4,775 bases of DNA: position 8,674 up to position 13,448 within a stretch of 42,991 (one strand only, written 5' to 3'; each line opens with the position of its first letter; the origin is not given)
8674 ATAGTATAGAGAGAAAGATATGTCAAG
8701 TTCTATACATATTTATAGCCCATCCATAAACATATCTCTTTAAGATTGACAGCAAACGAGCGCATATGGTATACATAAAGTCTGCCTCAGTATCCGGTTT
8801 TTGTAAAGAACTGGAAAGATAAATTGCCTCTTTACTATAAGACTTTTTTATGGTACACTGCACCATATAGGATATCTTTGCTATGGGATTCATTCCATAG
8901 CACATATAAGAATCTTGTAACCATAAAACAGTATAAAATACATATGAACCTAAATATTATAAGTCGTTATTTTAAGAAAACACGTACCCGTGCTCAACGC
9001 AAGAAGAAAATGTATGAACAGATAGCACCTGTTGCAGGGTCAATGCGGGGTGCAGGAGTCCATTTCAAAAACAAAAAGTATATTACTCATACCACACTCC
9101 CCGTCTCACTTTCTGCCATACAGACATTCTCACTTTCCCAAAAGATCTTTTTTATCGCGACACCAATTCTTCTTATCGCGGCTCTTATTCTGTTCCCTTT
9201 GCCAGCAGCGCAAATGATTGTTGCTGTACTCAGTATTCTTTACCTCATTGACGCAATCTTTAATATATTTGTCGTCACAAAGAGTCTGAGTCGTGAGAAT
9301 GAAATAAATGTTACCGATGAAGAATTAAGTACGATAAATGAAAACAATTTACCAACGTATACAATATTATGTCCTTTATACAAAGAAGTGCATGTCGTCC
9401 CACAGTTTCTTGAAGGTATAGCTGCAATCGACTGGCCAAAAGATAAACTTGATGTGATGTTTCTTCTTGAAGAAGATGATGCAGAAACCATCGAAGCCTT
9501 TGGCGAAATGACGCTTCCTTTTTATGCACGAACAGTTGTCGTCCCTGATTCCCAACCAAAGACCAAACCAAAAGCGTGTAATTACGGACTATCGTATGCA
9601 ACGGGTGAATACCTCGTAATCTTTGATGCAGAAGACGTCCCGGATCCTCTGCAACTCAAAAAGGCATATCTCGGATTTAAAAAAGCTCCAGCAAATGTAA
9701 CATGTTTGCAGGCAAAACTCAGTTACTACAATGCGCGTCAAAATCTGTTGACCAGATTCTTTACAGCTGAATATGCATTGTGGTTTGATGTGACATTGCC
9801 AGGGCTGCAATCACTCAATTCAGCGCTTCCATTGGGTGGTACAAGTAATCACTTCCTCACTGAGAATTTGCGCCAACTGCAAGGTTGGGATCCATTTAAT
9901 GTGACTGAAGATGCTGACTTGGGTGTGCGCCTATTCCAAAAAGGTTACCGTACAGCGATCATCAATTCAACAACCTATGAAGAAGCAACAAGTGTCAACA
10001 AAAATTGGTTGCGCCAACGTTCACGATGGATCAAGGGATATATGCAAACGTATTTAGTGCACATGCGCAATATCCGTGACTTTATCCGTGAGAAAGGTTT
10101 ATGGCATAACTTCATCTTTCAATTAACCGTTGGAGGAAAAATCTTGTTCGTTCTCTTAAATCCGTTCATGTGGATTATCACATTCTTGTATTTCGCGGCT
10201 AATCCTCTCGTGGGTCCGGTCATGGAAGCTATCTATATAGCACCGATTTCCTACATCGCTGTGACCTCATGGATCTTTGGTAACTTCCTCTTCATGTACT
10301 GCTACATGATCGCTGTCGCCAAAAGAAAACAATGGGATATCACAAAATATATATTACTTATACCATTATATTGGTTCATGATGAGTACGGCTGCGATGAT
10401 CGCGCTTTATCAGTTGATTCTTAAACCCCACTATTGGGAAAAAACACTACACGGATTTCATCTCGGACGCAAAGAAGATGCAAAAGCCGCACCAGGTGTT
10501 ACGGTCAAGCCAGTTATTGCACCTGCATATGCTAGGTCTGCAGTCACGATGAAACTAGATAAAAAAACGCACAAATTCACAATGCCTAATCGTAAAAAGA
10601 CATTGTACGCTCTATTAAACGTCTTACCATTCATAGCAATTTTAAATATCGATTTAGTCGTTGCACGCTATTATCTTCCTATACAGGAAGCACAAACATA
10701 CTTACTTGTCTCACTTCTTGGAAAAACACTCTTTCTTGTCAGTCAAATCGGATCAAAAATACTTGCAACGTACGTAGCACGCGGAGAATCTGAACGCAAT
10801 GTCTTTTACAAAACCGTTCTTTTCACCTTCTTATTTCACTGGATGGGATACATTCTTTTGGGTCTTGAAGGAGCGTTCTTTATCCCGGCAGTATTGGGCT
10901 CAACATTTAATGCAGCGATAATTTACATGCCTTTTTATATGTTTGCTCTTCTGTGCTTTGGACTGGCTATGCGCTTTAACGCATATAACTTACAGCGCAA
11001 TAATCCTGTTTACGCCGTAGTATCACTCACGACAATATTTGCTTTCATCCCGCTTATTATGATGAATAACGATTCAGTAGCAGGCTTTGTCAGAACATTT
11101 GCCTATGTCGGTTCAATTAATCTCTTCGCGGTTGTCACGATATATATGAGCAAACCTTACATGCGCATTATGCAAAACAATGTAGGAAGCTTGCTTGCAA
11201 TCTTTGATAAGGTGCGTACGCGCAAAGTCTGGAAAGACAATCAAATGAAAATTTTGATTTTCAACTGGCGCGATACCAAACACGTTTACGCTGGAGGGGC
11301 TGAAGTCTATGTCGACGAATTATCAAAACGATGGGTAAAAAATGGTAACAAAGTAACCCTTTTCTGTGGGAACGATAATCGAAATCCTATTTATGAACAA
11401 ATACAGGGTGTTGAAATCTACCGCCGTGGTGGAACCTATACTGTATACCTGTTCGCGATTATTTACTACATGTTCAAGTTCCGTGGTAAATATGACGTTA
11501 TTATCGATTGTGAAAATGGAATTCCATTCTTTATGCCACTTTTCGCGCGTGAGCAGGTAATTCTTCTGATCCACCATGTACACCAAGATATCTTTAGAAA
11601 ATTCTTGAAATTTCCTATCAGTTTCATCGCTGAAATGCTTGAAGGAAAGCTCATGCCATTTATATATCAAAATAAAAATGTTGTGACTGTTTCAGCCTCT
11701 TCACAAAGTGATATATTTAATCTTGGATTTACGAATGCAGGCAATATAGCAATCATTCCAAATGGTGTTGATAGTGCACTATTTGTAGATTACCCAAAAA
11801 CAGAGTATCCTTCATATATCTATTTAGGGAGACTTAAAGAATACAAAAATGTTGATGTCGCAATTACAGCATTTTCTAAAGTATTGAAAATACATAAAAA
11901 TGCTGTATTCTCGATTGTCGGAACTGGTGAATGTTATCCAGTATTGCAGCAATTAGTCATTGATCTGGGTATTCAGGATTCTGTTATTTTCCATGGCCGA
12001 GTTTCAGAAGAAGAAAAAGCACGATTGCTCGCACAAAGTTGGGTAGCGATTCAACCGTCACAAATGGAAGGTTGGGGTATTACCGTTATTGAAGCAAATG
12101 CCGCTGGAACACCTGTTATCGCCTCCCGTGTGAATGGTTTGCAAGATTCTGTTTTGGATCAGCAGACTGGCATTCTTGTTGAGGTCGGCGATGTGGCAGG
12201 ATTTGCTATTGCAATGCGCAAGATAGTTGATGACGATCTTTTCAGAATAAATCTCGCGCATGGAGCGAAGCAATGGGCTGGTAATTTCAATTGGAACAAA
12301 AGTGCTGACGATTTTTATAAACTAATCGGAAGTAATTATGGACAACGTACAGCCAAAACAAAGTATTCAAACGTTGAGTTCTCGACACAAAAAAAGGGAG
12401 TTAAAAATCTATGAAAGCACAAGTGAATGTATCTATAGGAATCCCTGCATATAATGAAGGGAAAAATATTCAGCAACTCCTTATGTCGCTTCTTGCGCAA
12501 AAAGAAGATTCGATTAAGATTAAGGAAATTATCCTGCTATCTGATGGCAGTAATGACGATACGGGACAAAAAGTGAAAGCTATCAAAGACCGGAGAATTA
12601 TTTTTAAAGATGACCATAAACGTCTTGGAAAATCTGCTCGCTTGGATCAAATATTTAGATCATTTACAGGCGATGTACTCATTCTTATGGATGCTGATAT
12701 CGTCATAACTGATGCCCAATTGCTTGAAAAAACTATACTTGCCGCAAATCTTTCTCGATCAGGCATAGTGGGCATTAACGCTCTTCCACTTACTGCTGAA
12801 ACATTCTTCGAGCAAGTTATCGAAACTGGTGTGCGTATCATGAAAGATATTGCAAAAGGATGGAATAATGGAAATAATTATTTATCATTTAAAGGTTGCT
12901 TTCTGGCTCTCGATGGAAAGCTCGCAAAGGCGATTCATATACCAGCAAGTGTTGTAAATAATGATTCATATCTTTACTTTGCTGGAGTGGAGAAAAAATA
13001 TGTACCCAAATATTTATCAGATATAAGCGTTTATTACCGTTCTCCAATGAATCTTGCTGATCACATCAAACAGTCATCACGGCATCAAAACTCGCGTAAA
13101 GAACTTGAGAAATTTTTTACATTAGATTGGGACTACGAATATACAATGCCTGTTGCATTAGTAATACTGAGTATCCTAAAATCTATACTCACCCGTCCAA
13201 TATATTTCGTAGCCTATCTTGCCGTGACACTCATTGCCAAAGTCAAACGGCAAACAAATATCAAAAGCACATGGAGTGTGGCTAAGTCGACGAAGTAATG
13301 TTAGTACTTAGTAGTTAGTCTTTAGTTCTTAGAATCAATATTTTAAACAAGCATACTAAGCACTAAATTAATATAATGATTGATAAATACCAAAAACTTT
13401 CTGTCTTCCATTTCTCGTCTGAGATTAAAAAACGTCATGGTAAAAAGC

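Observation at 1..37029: Very dense modular glycan factory: six processive GT2 synthase modules, each next to its own hydrolase and/or GT-C membrane partner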

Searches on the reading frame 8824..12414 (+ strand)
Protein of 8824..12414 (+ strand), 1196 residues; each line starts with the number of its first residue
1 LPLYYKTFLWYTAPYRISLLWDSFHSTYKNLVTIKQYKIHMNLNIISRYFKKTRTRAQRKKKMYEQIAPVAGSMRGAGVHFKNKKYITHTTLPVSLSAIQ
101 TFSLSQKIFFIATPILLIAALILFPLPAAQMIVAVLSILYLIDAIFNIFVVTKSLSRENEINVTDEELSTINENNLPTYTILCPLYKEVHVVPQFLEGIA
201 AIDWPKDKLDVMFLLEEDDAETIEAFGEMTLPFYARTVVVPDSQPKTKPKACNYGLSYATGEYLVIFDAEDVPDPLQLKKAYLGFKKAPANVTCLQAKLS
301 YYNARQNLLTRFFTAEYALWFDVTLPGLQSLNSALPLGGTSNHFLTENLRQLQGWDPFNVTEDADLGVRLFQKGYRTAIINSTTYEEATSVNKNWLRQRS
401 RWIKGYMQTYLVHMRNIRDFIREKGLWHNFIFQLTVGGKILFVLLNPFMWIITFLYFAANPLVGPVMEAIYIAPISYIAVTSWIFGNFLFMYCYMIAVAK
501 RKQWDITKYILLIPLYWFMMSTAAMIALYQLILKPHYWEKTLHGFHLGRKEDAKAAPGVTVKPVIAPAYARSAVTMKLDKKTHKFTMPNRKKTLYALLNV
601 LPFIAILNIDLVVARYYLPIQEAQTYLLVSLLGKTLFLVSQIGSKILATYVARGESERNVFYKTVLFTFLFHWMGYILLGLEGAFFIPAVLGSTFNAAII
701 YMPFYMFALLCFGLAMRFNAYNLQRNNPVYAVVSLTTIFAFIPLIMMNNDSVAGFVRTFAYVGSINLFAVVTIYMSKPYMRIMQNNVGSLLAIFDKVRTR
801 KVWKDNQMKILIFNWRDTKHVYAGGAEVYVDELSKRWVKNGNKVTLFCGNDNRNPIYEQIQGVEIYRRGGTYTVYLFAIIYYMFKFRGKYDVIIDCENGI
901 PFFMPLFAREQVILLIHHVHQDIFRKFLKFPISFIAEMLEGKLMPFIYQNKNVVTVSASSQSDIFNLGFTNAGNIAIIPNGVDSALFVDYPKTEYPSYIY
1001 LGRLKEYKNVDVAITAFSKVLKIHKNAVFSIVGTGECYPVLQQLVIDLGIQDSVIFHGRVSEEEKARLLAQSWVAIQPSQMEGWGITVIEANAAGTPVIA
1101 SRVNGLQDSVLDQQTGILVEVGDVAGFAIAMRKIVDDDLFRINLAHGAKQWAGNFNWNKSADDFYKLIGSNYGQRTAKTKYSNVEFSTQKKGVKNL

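Call 4: search_protein_families(library=pfam, proteins=[window:8824-12414:+], max_evalue=0.01)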
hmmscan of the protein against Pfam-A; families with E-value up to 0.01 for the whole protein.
window:8824-12414:+ (1196 aa): 9 families
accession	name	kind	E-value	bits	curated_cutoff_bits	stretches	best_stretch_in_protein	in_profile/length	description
PF00534.26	Glycos_transf_1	-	4.4e-36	124.4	26.4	1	993-1150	13-171/172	Glycosyl transferases group 1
PF13692.12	Glyco_trans_1_4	-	1.2e-31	110.3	27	1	997-1137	3-142/142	Glycosyl transferases group 1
PF13632.12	Glyco_trans_2_3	-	5.7e-23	82.2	27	1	264-458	2-193/198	Glycosyl transferase family group 2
PF13641.12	Glyco_tranf_2_3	-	1.1e-21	78.4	27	1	177-405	1-230/230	Glycosyltransferase like family 2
PF13439.12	Glyco_transf_4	-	1.4e-15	58.2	28.5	1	824-984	2-168/170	Glycosyltransferase Family 4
PF20706.3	GT4-conflict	-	1.5e-09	37.8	26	1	991-1112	193-322/385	Family 4 Glycosyltransferase in conflict systems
PF00535.33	Glycos_transf_2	-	2.1e-08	34.7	23.3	1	181-312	2-130/168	Glycosyl transferase family 2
PF13579.12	Glyco_trans_4_4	-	2.5e-05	25.1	29.7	1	824-981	1-158/158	Glycosyl transferase 4-like domain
PF13506.12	Glyco_transf_21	-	0.0059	16.5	21.7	1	237-403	5-173/174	Glycosyl transferase family 21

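Call 9: search_protein_families(library=ncbifam, proteins=[window:8824-12414:+], max_evalue=0.001)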
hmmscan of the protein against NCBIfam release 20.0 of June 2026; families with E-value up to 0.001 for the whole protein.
window:8824-12414:+ (1196 aa): 42 families (the best 25 are shown)
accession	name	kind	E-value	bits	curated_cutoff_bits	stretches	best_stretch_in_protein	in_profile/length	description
TIGR03449.1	mycothiol_MshA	equivalog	2.1e-27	96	462.5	1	999-1166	224-398/406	D-inositol-3-phosphate glycosyltransferase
NF041010.1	glycosy_Agl16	equivalog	3.2e-23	82.2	575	1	824-1163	15-343/352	glycosylation protein Agl16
TIGR03999.1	thiol_BshA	equivalog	4.6e-20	71.9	273.7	1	950-1164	145-366/375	N-acetyl-alpha-D-glucosaminyl L-malate synthase BshA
TIGR03088.1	stp2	hypoth_equivalog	3.2e-19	69.2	409.05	1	999-1166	198-368/374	TIGR03088 family PEP-CTERM/XrtA system glycosyltransferase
NF041876.1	EPS_EpsE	equivalog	2.4e-18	66.6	400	1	976-1161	189-386/389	exopolysaccharide biosynthesis GT4 family glycosyltransferase EpsE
TIGR04063.1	stp3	hypoth_equivalog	3.5e-16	59.1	442.05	1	949-1164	157-388/397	TIGR04063 family PEP-CTERM/XrtA system glycosyltransferase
NF007396.0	PRK09922.1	equivalog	1.2e-15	57.3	385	1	955-1138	141-327/361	lipopolysaccharide 1,6-galactosyltransferase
NF046085.1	XrtY_assoc_Gly1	equivalog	1.4e-15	57.1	400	1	951-1135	162-347/387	XrtY-associated glycosyltransferase XYAG1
TIGR04157.1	glyco_rSAM_CFB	subfamily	2e-15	56.7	400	1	999-1123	231-352/406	TIGR04157 family glycosyltransferase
NF050056.1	ProtGlycPglH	equivalog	3.4e-14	52.7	600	1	975-1169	159-351/354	GalNAc-alpha-(1->4)-GalNAc-alpha-(1->3)-diNAcBac-PP-undecaprenol alpha-1,4-N-acetyl-D-galactosaminyltransferase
TIGR02149.1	glgA_Coryne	subfamily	3.5e-14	52.8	302.4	1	951-1166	146-385/391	glycogen synthase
NF047880.1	glyco_SdgA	exception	9.4e-14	50.8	800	1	951-1147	270-466/488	serine-aspartate repeat adhesin O-glycosyltransferase SdgA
TIGR04047.1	MSMEG_0565_glyc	hypoth_equivalog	1.6e-13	50.5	259.85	1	975-1162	161-365/373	MSMEG_0565 family glycosyltransferase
NF050063.1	ProtGlycPglJ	equivalog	4.3e-13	49.2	500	1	994-1162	193-357/363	N-acetylgalactosamine-N,N'-diacetylbacillosaminyl-diphospho-undecaprenol 4-alpha-N-acetylgalactosaminyltransferase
NF038295.1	EPS_HpsP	equivalog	8e-12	44.8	550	1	993-1162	205-378/388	hormogonium polysaccharide biosynthesis glycosyltransferase HpsP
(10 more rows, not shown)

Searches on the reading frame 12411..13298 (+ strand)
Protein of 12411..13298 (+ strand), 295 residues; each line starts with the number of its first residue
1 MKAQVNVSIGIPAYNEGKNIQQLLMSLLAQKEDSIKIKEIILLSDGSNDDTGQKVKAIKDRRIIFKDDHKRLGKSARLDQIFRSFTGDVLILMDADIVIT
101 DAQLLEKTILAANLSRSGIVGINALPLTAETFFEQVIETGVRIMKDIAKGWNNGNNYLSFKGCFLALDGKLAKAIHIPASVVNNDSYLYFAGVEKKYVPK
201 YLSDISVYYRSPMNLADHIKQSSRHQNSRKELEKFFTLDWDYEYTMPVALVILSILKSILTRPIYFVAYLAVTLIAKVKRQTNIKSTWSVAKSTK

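Call 4: search_protein_families(library=pfam, proteins=[window:12411-13298:+], max_evalue=0.01)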
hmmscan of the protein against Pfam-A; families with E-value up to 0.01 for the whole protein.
window:12411-13298:+ (295 aa): 4 families
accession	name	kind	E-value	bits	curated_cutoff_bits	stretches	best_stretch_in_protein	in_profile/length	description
PF00535.33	Glycos_transf_2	-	2.9e-21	76.6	23.3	1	8-121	1-113/168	Glycosyl transferase family 2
PF13641.12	Glyco_tranf_2_3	-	6.3e-07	30.1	27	1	7-122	3-121/230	Glycosyltransferase like family 2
PF10111.15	Glyco_tranf_2_2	-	0.00052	20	27.3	1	11-105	4-100/276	Glycosyltransferase like family 2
PF13632.12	Glyco_trans_2_3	-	0.0022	18.3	27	1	91-269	3-189/198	Glycosyl transferase family group 2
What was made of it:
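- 12411..13298 (+): M3: small GT2 with a C-terminal TM hairpin. A possible GtrB-type polyprenyl-phosphate glycosyltransferase (tentative). Glycos_transf_2 2.9e-21 (call 4).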

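Call 10: search_protein_families(library=ncbifam, proteins=[window:12411-13298:+], max_evalue=0.01)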
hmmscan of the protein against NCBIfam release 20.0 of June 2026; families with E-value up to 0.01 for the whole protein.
window:12411-13298:+ (295 aa): 14 families
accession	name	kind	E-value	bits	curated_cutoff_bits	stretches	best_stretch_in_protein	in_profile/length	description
TIGR03937.1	PgaC_IcaA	equivalog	1.4e-12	47.3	422.3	1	5-102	45-141/407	poly-beta-1,6-N-acetyl-D-glucosamine synthase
NF010496.0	PRK13915.1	equivalog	2.9e-09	36.5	262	1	2-108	28-138/307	glucosyl-3-phosphoglycerate synthase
NF047588.1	GlcsyltransPgfSStrep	equivalog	1.4e-08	34.3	500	1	6-98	2-97/308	glycosyltransferase PgfS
TIGR04283.1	glyco_like_mftF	equivalog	1.9e-08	34.2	182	1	7-144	1-128/221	TIGR04283 family arsenosugar biosynthesis glycosyltransferase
NF007986.1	PRK10714.1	equivalog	3.3e-07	29.6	529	1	6-97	7-101/316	undecaprenyl-phosphate 4-deoxy-4-formamido-L-arabinose transferase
NF007482.0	PRK10073.1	equivalog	6.7e-07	28.6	423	1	2-101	3-100/334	glycosyltransferase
NF041875.1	EPS_EpsD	equivalog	1.3e-06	28.1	370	1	7-106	1-98/325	exopolysaccharide biosynthesis glycosyltransferase EpsD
TIGR03965.1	mycofact_glyco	equivalog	1e-05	24.7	280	1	5-119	74-184/467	mycofactocin biosynthesis glycosyltransferase MftF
NF045692.1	OglycostaseCruG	equivalog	4.3e-05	22.6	600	1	6-67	42-102/386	2'-O-glycosyltransferase CruG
NF047683.1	TeichurnBiosyTuaG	equivalog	0.00033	20.4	400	1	2-96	3-96/252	teichuronic acid biosynthesis protein TuaG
TIGR04242.1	nodulat_NodC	equivalog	0.00063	18.8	550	1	6-107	49-151/395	chitooligosaccharide synthase NodC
TIGR03469.1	HpnB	hypoth_equivalog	0.00084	18.5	379.25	1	6-60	45-97/386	hopene-associated glycosyltransferase HpnB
NF038302.1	EPS_HpsE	equivalog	0.0013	17.8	300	1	5-59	1-55/307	hormogonium polysaccharide biosynthesis glycosyltransferase HpsE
TIGR04182.1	glyco_TIGR04182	equivalog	0.0051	16.2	325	1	6-99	1-85/293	S-layer glycoprotein N-glycosyltransferase AglJ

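Call 91: search_solved_structures(query=window:12411-13298:+, max_evalue=0.01)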
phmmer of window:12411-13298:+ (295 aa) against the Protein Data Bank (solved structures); distinct sequences matched with E-value up to 0.01: 15.
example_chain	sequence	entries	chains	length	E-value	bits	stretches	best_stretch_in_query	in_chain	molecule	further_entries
9bhc_C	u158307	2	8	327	4.4e-06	29.4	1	6-98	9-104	Undecaprenyl-phosphate 4-deoxy-4-formamido-L-arabinose transferase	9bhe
8vxh_A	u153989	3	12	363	5.5e-06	29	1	6-98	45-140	Undecaprenyl-phosphate 4-deoxy-4-formamido-L-arabinose transferase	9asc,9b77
5mlz_A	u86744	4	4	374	1.2e-05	27.9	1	5-109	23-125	Dolichol monophosphate mannose synthase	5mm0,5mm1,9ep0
6p61_A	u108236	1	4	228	1.4e-05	27.7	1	2-100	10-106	Glycosyltransferase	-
9hwj_A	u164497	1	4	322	2.5e-05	26.9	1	6-98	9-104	Undecaprenyl-phosphate 4-deoxy-4-formamido-L-arabinose transferase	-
5ekp_C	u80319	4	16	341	0.00047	22.7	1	3-98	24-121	Uncharacterized glycosyltransferase sll0501 | Glycosyltransferase sll0501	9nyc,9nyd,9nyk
9nye_A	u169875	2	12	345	0.00049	22.7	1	3-98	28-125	Glycosyltransferase sll0501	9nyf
5eke_A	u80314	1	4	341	0.00049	22.6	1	3-98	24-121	Uncharacterized glycosyltransferase sll0501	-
6yv7_B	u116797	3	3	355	0.00077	22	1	6-98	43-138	Glycosyl transferase, family 2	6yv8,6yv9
6yv7_A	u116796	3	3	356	0.00077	22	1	6-98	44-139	Glycosyl transferase, family 2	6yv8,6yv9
4y6n_A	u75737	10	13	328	0.00086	21.8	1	2-99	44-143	Glucosyl-3-phosphoglycerate synthase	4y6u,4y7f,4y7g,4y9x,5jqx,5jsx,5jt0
7pdo_A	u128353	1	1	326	0.00087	21.8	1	2-115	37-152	Glucosyl-3-phosphoglycerate synthase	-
7p5l_A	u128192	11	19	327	0.00087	21.8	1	2-115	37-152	Glucosyl-3-phosphoglycerate synthase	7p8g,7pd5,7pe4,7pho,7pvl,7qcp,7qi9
3e25_A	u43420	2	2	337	0.00089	21.8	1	2-99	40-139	Putative uncharacterized protein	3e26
4ddz_A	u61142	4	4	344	0.00096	21.7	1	2-99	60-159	GLUCOSYL-3-PHOSPHOGLYCERATE SYNTHASE (GpgS) | Glucosyl-3-phosphoglycerate synthase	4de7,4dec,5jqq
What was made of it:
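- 12411..13298 (+): Weak best PDB hits to ArnC, DPMS and GtrB (4e-6 to 5e-4; call 91).
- On Polyisoprenyl-phosphate glycosyltransferases (DPMS/GtrB/ArnC): For 12411-13298 the match is only weak (call 91).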
